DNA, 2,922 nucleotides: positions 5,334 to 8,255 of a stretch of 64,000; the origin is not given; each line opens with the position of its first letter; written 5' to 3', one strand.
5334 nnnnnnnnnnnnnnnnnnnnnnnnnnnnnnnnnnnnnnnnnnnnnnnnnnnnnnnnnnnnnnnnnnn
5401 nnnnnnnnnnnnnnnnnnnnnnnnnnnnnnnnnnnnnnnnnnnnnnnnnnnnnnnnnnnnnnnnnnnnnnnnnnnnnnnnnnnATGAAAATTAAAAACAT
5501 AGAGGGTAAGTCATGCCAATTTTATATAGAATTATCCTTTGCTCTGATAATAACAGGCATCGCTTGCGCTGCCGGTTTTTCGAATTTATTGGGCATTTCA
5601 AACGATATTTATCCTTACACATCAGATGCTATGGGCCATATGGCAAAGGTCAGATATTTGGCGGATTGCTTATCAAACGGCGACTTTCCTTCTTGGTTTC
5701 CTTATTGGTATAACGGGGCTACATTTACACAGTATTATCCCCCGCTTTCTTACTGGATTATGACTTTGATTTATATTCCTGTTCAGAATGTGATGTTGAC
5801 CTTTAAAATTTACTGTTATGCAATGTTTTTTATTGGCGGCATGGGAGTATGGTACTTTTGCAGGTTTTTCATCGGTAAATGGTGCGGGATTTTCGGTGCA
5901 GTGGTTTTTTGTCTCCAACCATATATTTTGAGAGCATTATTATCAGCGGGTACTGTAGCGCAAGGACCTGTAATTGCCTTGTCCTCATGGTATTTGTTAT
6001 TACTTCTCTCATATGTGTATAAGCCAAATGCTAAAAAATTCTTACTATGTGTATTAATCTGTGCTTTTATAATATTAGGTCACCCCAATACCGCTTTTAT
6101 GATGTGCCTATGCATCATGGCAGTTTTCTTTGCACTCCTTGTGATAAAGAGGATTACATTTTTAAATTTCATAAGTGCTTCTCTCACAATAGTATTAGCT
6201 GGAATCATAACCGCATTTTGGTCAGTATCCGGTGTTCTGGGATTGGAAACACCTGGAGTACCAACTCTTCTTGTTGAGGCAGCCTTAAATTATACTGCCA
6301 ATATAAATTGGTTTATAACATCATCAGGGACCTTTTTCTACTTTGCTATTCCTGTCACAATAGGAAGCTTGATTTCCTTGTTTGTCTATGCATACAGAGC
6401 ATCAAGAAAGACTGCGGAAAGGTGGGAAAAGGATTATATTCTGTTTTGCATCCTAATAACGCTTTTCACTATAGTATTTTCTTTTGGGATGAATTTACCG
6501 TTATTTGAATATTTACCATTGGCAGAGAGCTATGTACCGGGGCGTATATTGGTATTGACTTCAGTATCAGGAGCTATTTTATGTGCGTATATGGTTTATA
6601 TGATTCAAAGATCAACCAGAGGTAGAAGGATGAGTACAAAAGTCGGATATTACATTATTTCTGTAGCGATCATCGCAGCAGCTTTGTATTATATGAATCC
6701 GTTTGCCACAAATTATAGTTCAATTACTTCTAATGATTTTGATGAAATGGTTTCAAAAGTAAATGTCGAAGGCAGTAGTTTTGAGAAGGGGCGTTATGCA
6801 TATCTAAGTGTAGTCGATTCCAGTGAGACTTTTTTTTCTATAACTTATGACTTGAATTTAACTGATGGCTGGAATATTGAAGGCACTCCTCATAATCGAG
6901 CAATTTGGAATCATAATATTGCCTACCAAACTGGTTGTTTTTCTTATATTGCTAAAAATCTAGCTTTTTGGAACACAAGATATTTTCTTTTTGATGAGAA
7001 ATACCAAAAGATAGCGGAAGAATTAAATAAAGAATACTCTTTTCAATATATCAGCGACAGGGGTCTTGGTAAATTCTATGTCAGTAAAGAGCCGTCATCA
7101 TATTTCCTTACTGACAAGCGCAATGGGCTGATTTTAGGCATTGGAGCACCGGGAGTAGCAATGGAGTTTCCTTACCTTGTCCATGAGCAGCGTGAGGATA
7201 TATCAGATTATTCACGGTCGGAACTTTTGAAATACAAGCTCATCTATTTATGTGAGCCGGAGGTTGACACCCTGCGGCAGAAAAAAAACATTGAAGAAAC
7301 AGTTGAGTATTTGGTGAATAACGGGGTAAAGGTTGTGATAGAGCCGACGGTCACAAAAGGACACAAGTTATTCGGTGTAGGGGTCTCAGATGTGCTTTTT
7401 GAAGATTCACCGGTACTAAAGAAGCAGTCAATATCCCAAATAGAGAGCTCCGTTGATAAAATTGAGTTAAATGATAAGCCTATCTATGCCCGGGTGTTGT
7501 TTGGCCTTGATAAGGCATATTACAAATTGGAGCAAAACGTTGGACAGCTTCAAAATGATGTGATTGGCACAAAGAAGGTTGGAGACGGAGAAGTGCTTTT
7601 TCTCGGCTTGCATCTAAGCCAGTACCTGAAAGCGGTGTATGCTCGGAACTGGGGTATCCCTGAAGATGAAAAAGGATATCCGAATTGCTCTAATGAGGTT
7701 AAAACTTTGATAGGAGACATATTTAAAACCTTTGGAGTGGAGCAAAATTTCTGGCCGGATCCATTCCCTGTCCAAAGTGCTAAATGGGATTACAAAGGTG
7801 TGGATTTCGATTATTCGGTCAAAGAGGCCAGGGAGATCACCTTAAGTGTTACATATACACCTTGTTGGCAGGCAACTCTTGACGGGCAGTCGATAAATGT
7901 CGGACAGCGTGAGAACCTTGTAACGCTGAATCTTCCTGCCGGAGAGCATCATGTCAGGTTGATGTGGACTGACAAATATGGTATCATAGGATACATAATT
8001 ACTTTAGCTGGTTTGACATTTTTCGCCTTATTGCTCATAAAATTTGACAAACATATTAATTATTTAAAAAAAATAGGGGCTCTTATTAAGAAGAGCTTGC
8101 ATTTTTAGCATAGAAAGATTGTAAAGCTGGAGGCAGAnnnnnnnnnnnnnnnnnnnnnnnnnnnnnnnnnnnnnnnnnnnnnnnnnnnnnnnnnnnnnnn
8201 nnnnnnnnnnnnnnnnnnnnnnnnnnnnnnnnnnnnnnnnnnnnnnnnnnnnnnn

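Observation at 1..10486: XrtG-type exosortase locus combining a sorting enzyme, a tail-bearing substrate, a processive GT2, a Dpm1-like GT2 and two giant GT-C-like membrane proteins, next to c-di-GMP and PTPS-like genes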

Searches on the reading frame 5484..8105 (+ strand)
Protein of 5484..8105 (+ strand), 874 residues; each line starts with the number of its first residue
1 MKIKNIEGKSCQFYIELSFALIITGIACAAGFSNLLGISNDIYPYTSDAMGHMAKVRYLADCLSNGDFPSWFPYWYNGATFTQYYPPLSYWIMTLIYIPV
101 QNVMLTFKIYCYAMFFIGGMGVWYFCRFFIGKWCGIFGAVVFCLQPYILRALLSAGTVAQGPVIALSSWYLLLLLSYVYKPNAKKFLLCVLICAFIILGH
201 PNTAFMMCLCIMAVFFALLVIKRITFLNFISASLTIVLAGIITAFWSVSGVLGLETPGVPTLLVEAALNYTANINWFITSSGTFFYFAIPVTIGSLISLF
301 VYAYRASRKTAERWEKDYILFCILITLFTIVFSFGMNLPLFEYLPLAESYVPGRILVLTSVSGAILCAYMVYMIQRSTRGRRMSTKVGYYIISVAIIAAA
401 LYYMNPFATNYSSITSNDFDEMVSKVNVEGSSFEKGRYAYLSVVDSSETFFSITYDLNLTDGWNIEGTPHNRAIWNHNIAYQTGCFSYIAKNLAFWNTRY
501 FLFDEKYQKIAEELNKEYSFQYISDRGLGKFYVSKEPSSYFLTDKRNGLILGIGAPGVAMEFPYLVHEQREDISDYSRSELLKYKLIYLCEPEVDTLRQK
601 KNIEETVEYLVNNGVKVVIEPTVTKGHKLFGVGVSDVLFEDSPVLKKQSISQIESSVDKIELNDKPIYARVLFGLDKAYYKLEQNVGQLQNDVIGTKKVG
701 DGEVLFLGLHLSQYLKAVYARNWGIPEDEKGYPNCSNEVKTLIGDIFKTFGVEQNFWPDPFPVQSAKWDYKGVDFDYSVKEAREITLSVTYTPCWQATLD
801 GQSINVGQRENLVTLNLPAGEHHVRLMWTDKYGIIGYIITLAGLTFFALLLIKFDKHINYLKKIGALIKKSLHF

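Call 3: search_protein_families(library=ncbifam, proteins=[window:5484-8105:+], max_evalue=0.01)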
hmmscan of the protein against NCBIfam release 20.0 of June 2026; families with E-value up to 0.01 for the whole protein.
window:5484-8105:+ (874 aa): 0 families

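Call 4: search_protein_families(library=pfam, proteins=[window:5484-8105:+], max_evalue=0.01)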
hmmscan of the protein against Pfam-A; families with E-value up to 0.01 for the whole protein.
window:5484-8105:+ (874 aa): 1 family
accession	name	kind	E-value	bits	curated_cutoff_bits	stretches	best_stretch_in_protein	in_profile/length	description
PF10131.15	PTPS_related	-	3.2e-75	254.3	26.4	1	83-711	2-618/621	6-pyruvoyl-tetrahydropterin synthase related domain; membrane protein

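Call 21: find_homologous_proteins(query=window:5484-8105:+, max_evalue=0.00001)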
Query window:5484-8105:+ (874 aa): 105 proteins with E <= 0.00001 among 8000 candidates.
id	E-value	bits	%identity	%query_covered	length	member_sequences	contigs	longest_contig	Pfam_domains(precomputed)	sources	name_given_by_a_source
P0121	0.0e+0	2015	100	100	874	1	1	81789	PF10131.16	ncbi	-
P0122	0.0e+0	1449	72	99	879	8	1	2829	PF10131.16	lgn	-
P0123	0.0e+0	1229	60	97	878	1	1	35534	PF10131.16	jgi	-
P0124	0.0e+0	1204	59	97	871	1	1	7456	PF10131.16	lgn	-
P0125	0.0e+0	1204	60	95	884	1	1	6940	PF10131.16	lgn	-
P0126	0.0e+0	1183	58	100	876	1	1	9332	PF10131.16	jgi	jgi:hypothetical protein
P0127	0.0e+0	1165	58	100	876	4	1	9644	PF10131.16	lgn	-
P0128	0.0e+0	1162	59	98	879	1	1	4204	PF10131.16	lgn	-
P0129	0.0e+0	1136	57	96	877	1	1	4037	PF10131.16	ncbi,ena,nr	ncbi:MAG TPA: 6-pyruvoyl-tetrahydropterin synthase-related protein [Anaerovoracaceae bacterium]|nr:6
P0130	0.0e+0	1133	57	97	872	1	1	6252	PF10131.16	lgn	-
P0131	0.0e+0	1126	57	95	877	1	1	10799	PF10131.16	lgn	-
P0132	0.0e+0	1113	56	100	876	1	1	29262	PF10131.16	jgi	-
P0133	0.0e+0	1111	55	100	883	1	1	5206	PF10131.16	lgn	-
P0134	0.0e+0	1109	55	99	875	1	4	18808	PF10131.16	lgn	-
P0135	0.0e+0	1092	54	99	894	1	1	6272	PF10131.16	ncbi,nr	ncbi:MAG: 6-pyruvoyl-tetrahydropterin synthase-related protein [Eubacteriales bacterium]|nr:6-pyruvo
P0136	0.0e+0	1085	55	95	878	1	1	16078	PF10131.16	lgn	-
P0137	0.0e+0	1085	54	99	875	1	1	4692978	PF10131.16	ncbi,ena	-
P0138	0.0e+0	1081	55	95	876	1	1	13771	PF10131.16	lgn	-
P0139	0.0e+0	1072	54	95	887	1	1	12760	PF10131.16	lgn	-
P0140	0.0e+0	1066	55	96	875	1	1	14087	PF10131.16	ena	-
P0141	0.0e+0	1064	53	97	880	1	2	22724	PF10131.16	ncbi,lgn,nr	ncbi:MAG: 6-pyruvoyl-tetrahydropterin synthase-related protein [Eubacteriales bacterium]|nr:6-pyruvo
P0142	0.0e+0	1024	52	98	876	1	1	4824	PF10131.16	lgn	-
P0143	0.0e+0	1019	52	99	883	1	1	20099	PF10131.16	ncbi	-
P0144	0.0e+0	1019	52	96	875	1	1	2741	PF10131.16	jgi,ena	-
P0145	3.3e-295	1000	57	83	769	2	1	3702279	PF10131.16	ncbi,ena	-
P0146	9.6e-295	998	51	99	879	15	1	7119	PF10131.16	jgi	-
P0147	7.0e-292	989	50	99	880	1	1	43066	PF10131.16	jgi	jgi:uncharacterized membrane protein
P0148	1.5e-290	984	52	100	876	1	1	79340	PF10131.16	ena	-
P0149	3.6e-286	970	53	90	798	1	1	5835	PF10131.16,PF13231.13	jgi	jgi:uncharacterized membrane protein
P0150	5.0e-284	963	51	99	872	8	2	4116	PF10131.16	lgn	-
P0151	1.8e-281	954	49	97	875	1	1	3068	PF10131.16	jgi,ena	-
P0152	6.7e-272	923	48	99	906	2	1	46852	PF10131.16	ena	-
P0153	6.6e-265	900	47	100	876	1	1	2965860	PF10131.16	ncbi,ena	-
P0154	1.5e-262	892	53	83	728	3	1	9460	PF10131.16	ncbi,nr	ncbi:MAG: 6-pyruvoyl-tetrahydropterin synthase-related protein, partial [Eubacteriales bacterium]|nr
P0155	2.8e-262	891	47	95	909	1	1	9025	PF10131.16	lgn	-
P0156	4.4e-244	831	44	100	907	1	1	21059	PF10131.16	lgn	-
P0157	2.0e-242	825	45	97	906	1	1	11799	PF10131.16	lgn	-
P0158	2.6e-241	821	45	99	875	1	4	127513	PF10131.16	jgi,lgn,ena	-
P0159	1.1e-237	810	44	96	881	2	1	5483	PF10131.16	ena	-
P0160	1.8e-235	802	43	96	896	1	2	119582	PF10131.16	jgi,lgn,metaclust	metaclust:\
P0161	1.5e-232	793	55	73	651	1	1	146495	PF10131.16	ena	-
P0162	1.1e-228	780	43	99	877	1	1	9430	PF10131.16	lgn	-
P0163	1.8e-220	753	44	97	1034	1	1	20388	PF10131.16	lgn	-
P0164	6.7e-215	734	44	96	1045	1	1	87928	PF10131.16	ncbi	-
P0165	6.2e-211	721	41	100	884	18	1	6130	PF10131.16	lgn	-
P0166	8.3e-211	721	41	97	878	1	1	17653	PF10131.16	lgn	-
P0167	5.3e-209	715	42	98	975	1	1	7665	PF10131.16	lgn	-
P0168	3.0e-207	709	40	99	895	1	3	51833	PF10131.16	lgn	-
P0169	1.1e-206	707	41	100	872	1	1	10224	PF10131.16,PF09586.17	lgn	-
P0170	5.9e-204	698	41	98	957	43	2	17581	PF10131.16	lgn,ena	-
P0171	2.6e-203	696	40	96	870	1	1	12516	PF10131.16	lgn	-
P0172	6.7e-200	684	55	62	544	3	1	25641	PF10131.16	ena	-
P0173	2.5e-198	679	39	96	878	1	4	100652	PF10131.16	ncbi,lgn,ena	-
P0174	5.7e-194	665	40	95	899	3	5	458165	PF10131.16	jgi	jgi:hypothetical protein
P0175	1.4e-193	664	39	99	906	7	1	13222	PF10131.16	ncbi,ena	-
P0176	1.9e-193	663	38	99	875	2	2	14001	PF10131.16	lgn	-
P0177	8.5e-191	654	39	95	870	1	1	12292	PF10131.16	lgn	-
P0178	4.7e-189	649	39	95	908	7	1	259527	PF10131.16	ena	-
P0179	2.1e-186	640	37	97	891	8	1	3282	PF10131.16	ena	-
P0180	1.3e-185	637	36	99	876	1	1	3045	PF10131.16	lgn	-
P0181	3.1e-185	636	38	64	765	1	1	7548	PF10131.16,PF09586.17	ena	-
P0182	2.3e-174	600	37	97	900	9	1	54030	PF10131.16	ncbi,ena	-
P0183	1.4e-165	571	37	98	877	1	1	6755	PF10131.16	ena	-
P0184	6.5e-164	565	37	90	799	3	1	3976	PF10131.16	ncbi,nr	ncbi:MAG TPA: hypothetical protein DF480_04475, partial [Clostridiales bacterium]|nr:hypothetical pr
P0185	6.9e-163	562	36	95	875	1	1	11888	PF10131.16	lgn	-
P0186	1.3e-161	558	36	94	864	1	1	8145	PF10131.16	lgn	-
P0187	3.2e-155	537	34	99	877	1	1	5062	PF10131.16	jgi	jgi:uncharacterized membrane protein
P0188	6.3e-154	532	36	96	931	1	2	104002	PF10131.16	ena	-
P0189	1.4e-150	521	35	97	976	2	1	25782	PF10131.16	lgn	-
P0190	7.7e-147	509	35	93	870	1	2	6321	PF10131.16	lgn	-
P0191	7.1e-146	506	33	96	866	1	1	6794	PF10131.16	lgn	-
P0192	1.1e-143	498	35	96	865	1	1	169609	PF10131.16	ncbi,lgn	-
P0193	4.9e-143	496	33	93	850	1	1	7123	PF10131.16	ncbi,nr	ncbi:MAG: hypothetical protein H7Y41_02090 [Hyphomonadaceae bacterium]|nr:hypothetical protein [Clos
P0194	1.2e-141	492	34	91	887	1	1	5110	PF10131.16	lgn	-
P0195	4.4e-141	490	33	98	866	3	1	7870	PF10131.16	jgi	jgi:hypothetical protein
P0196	1.4e-140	488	33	96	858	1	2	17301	PF10131.16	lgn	-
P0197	1.2e-139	485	33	98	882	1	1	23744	PF10131.16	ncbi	ncbi:MAG: 6-pyruvoyl-tetrahydropterin synthase-related protein [Syntrophomonas sp.]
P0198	1.3e-139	485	35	91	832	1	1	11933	PF10131.16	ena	-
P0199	1.8e-139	485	33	96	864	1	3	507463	PF10131.16,PF09586.17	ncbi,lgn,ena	-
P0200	1.6e-138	481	34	97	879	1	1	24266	PF10131.16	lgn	-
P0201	4.1e-138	480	34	96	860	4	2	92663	PF10131.16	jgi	-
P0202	5.7e-138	480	34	95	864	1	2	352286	PF10131.16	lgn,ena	-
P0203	2.3e-137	478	32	98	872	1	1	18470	PF10131.16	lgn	-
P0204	9.8e-137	476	32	99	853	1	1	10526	PF10131.16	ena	-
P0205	4.1e-135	470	32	98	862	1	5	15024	PF10131.16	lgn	-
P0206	4.8e-135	470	32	93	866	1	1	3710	PF10131.16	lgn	-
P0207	9.5e-135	469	32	99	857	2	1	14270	PF10131.16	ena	-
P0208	1.5e-132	462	32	95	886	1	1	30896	PF10131.16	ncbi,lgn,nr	ncbi:MAG: 6-pyruvoyl-tetrahydropterin synthase-related protein [Syntrophomonas sp.]|nr:6-pyruvoyl-te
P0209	2.3e-132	461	33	96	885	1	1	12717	PF10131.16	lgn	-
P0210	6.3e-132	460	32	98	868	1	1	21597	PF10131.16,PF09586.17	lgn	-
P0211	8.2e-132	459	31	95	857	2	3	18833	PF10131.16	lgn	-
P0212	6.6e-130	453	32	95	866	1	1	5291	PF10131.16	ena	-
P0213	7.0e-130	453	35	76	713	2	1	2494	PF10131.16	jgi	jgi:hypothetical protein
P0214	1.3e-129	452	32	95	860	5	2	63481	PF10131.16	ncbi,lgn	-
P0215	1.2e-126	442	34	91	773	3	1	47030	PF10131.16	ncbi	-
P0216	1.3e-126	442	32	93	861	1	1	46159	PF10131.16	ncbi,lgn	-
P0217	8.2e-122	426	32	93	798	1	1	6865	PF10131.16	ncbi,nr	ncbi:MAG: 6-pyruvoyl-tetrahydropterin synthase-related protein [Syntrophomonadaceae bacterium]|nr:6-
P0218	9.3e-117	409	31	99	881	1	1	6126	PF10131.16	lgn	-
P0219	3.3e-104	368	35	63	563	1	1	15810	PF10131.16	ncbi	ncbi:MAG: 6-pyruvoyl-tetrahydropterin synthase-related protein [Desulfocucumaceae bacterium]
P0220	2.7e-98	348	31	76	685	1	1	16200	PF10131.16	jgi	jgi:hypothetical protein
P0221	8.0e-93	330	28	98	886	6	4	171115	PF10131.16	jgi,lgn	jgi:hypothetical protein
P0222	1.4e-89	319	30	78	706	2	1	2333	PF10131.16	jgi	jgi:hypothetical protein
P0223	9.4e-74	267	27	92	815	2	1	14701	PF10131.16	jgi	jgi:hypothetical protein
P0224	6.2e-73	264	27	94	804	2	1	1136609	PF10131.16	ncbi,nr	ncbi:MAG: hypothetical protein HPY55_00525 [Firmicutes bacterium]|nr:hypothetical protein [Bacillota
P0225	2.0e-10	58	21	93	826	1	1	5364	PF10131.16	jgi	-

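Call 22: find_encoding_contigs(protein=P0121, flank=10000, max_places=2)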
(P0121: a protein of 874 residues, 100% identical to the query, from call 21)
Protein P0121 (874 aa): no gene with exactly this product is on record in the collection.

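Call 41: predict_structure(alignment_id=A2)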
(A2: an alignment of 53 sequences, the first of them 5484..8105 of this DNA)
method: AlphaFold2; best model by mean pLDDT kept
length: 874 residues; sequences in the alignment: 53
mean_pLDDT: 89.7   pTM: 0.87
mean pLDDT of the five models: 89.7, 88.5, 88.4, 88.1, 87.7
residues with pLDDT >= 90: 587; 70-90: 237; 50-70: 43; < 50: 7
segments of 3 or more residues with pLDDT < 50: 1-7
pLDDT, mean of each block of 10 residues (from residue 1): 48 93 96 91 91 92 89 78 75 96 96 97 96 94 93 90 97 95 95 94 93 96 91 95 85 67 70 81 71 93 94 93 96 91 85 93 97 89 89 93 89 92 91 92 86 92 71 86 94 94 90 92 90 92 96 92 92 90 95 90 95 96 79 89 91 91 74 95 89 95 93 92 85 90 95 94 93 95 94 91 93 94 92 89 93 88 81 70
secondary structure, 60 per line:
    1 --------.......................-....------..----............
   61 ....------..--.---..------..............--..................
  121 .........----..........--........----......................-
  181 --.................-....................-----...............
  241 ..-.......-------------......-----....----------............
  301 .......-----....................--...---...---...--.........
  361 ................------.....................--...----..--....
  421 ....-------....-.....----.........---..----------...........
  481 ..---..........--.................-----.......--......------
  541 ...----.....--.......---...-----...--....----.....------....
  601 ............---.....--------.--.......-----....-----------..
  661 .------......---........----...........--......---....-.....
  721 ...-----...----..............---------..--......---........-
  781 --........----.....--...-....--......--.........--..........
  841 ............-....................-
elements in order (helices of 4 or more, strands of 3 or more residues): H9-31 H33-36 H49-64 H87-100 H103-129 H134-143 H146-153 H158-179 H183-199 H201-220 H226-242 H244-250 H264-269 H275-278 H289-307 H313-332 H352-376 H383-403 H417-424 H432-435 E437-441 H446-454 H470-482 H486-495 E498-504 H505-514 E520-526 E529-534 E541-543 E548-552 H555-561 E565-567 H578-581 E586-590 H597-612 E616-620 E632-638 E644-647 E659-661 E668-673 E677-684 E689-699 E702-707 H711-714 H716-723 H736-749 E763-768 E772-779 E783-790 E795-799 E802-804 E806-809 E812-817 E820-828 H831-852 H854-873

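Call 43: fold_search(model_id=the predicted structure, library=pdb)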
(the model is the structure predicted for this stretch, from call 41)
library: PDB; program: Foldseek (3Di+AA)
matches with E <= 10: 432; with E <= 0.001: 32
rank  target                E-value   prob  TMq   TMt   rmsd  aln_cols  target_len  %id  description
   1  6wby                  2.9e-08  1.00  0.47  0.35  16.7      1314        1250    8  Single-Particle Cryo-EM Structure of Arabinofuranosyltransferase AftD from Mycobacteria, Mutant R1389S Class 2 (released 2020-05-13)
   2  8age_A                3.8e-08  1.00  0.43  0.57   7.5       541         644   12  Structure of yeast oligosaccharylransferase complex with acceptor peptide bound (released 2022-12-07)
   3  8b6l_I                1.3e-07  1.00  0.37  0.46  16.1       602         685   13  Subtomogram average of the human Sec61-TRAP-OSTA-translocon (released 2022-12-07)
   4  7oci_F                2.5e-07  1.00  0.43  0.58   9.1       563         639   13  Cryo-EM structure of yeast Ost6p containing oligosaccharyltransferase complex (released 2022-02-16)
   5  6ezn_F                3.3e-07  1.00  0.43  0.56  10.9       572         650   12  Cryo-EM structure of the yeast oligosaccharyltransferase (OST) complex (released 2018-01-17)
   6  8pn9_A                3.5e-07  1.00  0.44  0.57   6.9       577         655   11  Structure of human oligosaccharyltransferase OST-A complex bound to NGI-1 (released 2024-05-08)
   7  6w98_A                4.0e-07  1.00  0.41  0.29  20.8       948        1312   11  Single-Particle Cryo-EM Structure of Arabinofuranosyltransferase AftD from Mycobacteria (released 2020-05-13)
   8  7e9s_A                4.7e-07  1.00  0.40  0.40  21.0       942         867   11  Archaeal oligosaccharyltransferase AglB from Archaeoglobus fulgidus in complex with an inhibitory peptide and a dolich (released 2021-09-08)
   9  9n9j_I                4.9e-07  1.00  0.38  0.46  16.4       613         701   12  Structure of a GRP94 folding intermediate engaged with a CCDC134- and FKBP11-bound secretory translocon (released 2025-11-19)
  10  8agb_A                5.1e-07  1.00  0.42  0.56   9.5       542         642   12  Structure of yeast oligosaccharylransferase complex with lipid-linked oligosaccharide bound (released 2022-12-07)
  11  6ftg_5                5.6e-07  1.00  0.38  0.50  15.6       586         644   11  Subtomogram average of OST-containing ribosome-translocon complexes from canine rough microsomal membranes (released 2018-03-21)
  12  6s7o_A                8.2e-07  1.00  0.40  0.51  10.2       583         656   11  Cryo-EM structure of human oligosaccharyltransferase complex OST-A (released 2019-12-18)
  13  8agc_A                1.0e-06  1.00  0.37  0.46  15.3       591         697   14  Structure of yeast oligosaccharylransferase complex with lipid-linked oligosaccharide and non-acceptor peptide bound (released 2022-12-07)
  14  6gxc_A                2.1e-06  1.00  0.38  0.45  16.6       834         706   10  Bacterial oligosaccharyltransferase PglB in complex with an inhibitory peptide and a reactive lipid-linked oligosaccha (released 2018-11-14)
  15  6s7t_A                2.6e-06  1.00  0.43  0.52   5.9       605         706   12  Cryo-EM structure of human oligosaccharyltransferase complex OST-B (released 2019-12-18)
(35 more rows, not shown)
